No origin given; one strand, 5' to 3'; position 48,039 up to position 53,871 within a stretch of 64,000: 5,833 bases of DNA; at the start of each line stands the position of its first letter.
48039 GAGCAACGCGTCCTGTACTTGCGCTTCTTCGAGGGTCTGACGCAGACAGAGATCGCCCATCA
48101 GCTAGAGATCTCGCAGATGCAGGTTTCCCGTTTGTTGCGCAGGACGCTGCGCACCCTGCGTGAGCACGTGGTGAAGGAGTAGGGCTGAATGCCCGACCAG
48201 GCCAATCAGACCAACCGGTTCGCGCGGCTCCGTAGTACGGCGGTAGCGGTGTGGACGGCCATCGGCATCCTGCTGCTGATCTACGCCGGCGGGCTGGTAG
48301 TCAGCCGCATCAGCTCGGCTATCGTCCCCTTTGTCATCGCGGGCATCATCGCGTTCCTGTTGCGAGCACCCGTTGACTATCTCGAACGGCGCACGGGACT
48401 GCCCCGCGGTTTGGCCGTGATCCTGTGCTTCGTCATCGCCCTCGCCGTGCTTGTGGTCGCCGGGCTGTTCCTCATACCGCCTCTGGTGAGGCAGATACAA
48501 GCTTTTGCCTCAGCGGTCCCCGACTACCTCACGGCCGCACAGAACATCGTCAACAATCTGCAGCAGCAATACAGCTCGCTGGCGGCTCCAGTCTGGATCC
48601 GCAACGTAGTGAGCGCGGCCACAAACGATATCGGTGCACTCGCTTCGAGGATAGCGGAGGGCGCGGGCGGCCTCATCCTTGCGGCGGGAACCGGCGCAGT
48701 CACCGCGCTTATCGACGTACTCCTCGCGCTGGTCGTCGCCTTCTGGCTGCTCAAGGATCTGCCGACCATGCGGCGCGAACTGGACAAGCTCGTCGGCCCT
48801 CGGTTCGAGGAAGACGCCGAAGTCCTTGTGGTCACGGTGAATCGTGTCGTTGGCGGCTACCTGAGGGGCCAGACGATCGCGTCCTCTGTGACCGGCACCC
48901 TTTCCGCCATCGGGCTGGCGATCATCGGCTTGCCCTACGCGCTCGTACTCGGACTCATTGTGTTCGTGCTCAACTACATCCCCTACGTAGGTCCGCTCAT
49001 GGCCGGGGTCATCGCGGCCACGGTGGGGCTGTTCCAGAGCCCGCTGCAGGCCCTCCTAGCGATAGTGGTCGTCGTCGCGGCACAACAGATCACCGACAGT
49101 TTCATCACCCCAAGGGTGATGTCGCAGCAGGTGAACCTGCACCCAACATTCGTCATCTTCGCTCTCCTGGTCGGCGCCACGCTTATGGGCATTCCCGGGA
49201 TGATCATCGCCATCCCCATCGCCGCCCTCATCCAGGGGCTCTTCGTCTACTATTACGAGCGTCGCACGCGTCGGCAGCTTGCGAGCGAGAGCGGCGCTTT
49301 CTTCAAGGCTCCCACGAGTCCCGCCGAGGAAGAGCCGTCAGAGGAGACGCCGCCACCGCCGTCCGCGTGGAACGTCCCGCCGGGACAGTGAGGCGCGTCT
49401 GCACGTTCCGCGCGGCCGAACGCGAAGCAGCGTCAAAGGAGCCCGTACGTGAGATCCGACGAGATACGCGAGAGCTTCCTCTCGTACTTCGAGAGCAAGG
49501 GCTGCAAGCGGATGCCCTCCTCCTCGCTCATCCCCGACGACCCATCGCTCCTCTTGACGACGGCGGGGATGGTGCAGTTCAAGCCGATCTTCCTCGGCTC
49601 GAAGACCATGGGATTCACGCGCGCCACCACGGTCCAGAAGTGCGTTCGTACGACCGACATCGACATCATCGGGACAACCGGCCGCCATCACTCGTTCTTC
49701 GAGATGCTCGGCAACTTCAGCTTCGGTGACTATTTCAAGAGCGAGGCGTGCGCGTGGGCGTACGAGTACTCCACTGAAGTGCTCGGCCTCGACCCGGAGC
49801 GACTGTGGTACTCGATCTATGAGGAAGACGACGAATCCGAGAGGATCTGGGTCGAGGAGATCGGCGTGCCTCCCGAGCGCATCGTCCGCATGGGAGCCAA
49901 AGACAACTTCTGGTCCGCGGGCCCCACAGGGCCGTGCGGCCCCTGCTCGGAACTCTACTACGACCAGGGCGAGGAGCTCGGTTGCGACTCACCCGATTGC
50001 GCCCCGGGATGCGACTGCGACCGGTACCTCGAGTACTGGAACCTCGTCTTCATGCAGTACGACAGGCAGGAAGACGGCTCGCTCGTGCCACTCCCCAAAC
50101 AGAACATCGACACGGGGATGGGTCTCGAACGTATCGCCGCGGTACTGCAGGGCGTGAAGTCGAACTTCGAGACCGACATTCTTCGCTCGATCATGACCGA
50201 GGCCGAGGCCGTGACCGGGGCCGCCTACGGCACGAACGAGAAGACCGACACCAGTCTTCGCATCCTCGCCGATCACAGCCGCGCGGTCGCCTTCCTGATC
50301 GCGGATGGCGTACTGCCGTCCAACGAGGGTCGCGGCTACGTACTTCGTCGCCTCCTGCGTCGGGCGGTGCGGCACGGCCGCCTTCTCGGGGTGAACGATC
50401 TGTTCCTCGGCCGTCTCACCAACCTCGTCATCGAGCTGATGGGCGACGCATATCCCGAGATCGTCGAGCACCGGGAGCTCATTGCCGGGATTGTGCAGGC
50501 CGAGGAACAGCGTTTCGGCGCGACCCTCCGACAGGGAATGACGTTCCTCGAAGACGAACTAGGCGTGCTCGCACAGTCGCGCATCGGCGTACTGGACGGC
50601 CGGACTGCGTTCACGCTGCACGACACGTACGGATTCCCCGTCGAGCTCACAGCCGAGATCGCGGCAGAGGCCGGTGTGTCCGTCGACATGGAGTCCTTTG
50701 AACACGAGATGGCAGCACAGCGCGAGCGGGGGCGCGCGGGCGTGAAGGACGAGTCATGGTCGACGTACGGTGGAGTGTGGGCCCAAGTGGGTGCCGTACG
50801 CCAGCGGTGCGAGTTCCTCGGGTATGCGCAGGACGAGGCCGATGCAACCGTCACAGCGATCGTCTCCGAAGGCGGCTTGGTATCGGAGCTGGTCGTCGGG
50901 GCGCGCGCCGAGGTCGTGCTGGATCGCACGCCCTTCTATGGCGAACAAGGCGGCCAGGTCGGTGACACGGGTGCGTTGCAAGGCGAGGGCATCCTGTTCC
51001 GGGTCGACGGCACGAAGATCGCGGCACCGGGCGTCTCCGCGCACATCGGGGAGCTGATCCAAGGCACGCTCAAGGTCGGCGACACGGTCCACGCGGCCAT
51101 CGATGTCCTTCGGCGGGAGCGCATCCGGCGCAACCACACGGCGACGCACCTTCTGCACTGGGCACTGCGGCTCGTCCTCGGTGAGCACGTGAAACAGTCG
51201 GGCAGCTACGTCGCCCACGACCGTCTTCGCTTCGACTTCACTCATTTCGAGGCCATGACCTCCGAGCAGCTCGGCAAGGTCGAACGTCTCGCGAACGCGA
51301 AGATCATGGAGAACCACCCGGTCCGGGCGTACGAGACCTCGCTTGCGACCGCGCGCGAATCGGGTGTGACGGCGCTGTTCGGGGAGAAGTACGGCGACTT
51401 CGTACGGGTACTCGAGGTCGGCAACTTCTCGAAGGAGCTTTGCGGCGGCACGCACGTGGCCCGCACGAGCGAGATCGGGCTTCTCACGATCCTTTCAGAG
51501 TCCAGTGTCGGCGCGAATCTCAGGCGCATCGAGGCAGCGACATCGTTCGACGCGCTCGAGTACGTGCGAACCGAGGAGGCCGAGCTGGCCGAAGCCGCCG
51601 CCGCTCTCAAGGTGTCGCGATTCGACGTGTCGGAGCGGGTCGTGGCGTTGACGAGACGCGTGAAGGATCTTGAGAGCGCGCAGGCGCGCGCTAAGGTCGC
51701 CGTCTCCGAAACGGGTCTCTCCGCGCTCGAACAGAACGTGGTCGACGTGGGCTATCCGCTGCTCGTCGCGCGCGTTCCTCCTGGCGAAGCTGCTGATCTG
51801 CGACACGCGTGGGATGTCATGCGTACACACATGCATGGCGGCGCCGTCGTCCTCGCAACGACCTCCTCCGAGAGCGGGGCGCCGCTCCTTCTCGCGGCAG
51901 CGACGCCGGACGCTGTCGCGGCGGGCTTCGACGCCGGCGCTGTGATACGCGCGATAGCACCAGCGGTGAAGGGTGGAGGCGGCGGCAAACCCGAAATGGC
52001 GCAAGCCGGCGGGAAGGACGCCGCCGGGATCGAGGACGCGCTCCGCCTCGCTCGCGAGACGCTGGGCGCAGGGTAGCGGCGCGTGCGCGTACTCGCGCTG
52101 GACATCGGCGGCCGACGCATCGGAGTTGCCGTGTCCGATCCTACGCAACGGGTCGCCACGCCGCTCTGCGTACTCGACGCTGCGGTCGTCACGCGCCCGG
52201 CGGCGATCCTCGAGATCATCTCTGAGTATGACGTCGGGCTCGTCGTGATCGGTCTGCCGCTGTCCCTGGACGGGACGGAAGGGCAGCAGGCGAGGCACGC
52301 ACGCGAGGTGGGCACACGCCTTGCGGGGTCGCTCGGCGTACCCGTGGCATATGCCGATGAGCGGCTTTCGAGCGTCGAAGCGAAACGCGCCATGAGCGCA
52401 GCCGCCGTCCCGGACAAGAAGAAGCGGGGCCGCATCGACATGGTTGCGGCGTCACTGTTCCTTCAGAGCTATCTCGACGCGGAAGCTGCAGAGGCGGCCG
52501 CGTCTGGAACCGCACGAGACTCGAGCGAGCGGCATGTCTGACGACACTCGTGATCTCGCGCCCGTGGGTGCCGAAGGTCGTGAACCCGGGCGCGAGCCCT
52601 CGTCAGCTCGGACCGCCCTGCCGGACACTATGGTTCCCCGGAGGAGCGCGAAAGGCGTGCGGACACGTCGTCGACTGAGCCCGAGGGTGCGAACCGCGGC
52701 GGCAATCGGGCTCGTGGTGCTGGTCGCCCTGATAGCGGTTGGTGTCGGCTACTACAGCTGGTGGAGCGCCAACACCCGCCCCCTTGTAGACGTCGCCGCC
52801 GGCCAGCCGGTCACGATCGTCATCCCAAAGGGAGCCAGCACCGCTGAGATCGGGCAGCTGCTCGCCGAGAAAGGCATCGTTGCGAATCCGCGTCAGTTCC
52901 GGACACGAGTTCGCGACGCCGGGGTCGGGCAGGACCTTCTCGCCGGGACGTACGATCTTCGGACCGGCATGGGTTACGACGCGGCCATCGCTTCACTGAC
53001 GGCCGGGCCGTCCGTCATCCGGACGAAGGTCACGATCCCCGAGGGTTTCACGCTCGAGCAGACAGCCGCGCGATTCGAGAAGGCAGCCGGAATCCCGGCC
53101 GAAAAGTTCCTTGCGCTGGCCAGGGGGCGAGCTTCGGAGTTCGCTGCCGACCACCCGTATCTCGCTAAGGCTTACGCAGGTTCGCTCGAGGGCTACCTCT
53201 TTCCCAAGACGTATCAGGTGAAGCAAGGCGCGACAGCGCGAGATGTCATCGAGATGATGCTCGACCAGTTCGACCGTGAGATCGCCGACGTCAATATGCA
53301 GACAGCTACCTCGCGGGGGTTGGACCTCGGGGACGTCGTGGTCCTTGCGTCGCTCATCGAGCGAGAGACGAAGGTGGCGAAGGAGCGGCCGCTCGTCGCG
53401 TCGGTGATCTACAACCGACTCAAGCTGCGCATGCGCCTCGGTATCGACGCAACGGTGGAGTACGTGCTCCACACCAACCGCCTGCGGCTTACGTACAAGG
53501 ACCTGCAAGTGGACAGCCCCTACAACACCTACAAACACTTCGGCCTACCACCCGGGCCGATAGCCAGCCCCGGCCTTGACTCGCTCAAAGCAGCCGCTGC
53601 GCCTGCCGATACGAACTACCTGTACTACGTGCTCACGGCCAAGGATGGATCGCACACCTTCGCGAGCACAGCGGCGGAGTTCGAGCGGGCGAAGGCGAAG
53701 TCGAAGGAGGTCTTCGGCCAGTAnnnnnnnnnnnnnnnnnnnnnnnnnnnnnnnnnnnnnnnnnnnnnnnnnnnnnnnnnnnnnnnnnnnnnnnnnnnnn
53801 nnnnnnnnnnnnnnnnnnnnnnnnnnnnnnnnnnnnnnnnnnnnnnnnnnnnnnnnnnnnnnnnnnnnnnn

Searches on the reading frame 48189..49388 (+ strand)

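Call 16: search_protein_families(library=pfam, proteins=[window:48189-49388:+], max_evalue=0.0001)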
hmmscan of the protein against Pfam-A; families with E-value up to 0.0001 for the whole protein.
window:48189-49388:+ (400 aa): 1 family
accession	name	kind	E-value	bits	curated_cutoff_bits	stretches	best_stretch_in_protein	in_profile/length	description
PF01594.21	AI-2E_transport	-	2.1e-68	231.3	34.3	1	26-352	6-323/327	AI-2E family transporter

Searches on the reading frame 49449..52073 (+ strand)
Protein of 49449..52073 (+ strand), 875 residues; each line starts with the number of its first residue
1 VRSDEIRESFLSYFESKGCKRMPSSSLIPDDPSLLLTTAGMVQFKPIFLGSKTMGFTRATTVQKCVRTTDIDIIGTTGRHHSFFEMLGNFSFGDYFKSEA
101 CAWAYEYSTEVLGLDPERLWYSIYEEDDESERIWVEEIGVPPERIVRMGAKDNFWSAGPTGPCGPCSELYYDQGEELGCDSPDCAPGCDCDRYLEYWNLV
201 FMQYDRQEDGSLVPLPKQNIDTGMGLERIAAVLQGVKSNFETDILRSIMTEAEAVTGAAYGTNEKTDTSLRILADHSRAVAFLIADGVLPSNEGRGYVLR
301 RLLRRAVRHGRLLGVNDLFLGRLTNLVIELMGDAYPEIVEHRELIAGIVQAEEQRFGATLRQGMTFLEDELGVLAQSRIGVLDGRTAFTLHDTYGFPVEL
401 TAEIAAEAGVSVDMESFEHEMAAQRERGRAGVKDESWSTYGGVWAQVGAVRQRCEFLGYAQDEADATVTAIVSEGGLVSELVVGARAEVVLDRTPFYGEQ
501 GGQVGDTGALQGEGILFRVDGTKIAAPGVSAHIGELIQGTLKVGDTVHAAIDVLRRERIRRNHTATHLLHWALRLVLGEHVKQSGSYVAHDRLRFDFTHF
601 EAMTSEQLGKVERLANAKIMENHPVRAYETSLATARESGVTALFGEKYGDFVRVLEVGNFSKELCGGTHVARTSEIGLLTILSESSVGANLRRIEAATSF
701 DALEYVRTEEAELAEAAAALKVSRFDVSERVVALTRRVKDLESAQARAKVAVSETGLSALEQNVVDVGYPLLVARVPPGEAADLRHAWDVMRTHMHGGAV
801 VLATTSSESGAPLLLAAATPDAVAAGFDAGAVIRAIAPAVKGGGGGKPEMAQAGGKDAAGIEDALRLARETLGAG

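Call 16: search_protein_families(library=pfam, proteins=[window:49449-52073:+], max_evalue=0.0001)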
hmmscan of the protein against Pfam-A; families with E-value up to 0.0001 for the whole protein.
window:49449-52073:+ (875 aa): 3 families
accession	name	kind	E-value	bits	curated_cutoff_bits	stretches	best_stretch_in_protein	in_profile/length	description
PF01411.24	tRNA-synt_2c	-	1.6e-202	674.4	30.3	1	5-552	1-549/552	tRNA synthetases class II (A)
PF07973.19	tRNA_SAD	-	1.9e-16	60.2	24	1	652-695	1-44/44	Threonyl and Alanyl tRNA synthetase second additional domain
PF02272.25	DHHA1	-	2.2e-11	44.6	25.9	1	770-872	3-100/102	DHHA1 domain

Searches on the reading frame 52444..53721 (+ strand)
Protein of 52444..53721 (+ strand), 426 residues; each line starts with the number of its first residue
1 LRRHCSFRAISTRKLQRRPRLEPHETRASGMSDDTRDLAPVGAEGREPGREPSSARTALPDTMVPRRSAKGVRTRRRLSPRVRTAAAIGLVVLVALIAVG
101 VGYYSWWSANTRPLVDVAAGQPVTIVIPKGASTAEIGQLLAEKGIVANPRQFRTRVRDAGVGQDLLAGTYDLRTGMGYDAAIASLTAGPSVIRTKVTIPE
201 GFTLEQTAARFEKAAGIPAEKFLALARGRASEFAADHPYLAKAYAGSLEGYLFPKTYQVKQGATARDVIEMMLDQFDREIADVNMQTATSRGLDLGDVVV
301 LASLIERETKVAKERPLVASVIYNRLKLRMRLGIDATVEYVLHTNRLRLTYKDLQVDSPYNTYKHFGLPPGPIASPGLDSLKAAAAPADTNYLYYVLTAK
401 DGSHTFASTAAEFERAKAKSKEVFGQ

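Call 16: search_protein_families(library=pfam, proteins=[window:52444-53721:+], max_evalue=0.0001)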
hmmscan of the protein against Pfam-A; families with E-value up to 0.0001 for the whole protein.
window:52444-53721:+ (426 aa): 1 family
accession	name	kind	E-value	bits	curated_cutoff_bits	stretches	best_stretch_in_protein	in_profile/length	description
PF02618.21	YceG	-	2.7e-87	293.2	32.4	1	125-419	1-275/275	YceG-like family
